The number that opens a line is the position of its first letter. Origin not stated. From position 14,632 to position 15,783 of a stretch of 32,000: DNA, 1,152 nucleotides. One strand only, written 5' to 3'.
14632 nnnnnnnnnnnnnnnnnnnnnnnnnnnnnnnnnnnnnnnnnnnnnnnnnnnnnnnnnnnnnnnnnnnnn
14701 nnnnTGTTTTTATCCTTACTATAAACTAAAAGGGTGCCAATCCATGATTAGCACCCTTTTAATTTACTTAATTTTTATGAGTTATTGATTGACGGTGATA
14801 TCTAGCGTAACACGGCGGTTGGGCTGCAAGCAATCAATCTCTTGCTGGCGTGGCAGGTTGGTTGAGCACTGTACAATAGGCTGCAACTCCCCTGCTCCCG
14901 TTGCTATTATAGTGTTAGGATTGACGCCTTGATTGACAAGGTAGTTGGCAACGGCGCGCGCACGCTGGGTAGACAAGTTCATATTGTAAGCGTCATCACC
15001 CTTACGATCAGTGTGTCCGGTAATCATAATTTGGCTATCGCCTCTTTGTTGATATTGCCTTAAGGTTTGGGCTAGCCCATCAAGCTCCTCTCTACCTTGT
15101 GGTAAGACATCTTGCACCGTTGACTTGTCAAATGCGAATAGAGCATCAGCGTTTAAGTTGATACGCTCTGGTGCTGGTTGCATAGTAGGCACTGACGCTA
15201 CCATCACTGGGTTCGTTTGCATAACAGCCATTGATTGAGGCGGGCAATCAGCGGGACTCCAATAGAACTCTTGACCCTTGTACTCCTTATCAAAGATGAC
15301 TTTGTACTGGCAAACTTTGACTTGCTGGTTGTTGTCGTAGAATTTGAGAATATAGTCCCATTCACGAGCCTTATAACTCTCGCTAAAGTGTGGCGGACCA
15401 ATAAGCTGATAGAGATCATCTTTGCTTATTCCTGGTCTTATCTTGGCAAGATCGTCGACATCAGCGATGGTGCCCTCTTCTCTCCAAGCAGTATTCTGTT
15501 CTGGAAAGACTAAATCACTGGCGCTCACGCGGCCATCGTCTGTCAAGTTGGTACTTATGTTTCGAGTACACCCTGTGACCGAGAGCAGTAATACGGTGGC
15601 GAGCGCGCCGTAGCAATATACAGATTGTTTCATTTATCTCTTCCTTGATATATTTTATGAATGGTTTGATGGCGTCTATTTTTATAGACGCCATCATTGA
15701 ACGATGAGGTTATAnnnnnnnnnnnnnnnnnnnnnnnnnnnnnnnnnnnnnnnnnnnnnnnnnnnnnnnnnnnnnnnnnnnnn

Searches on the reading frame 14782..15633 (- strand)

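Call 53: search_protein_families(library=pfam, proteins=[window:14782-15633:-], max_evalue=0.00001)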
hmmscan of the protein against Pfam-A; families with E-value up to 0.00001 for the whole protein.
window:14782-15633:- (283 aa): 2 families
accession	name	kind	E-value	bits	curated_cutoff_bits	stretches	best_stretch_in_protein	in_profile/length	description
PF00691.25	OmpA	-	5.4e-23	81.6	27.2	1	165-260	1-92/98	OmpA family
PF04355.18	BamE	-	1.1e-13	51.2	23.2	1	54-117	1-64/71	Outer membrane protein assembly factor BamE domain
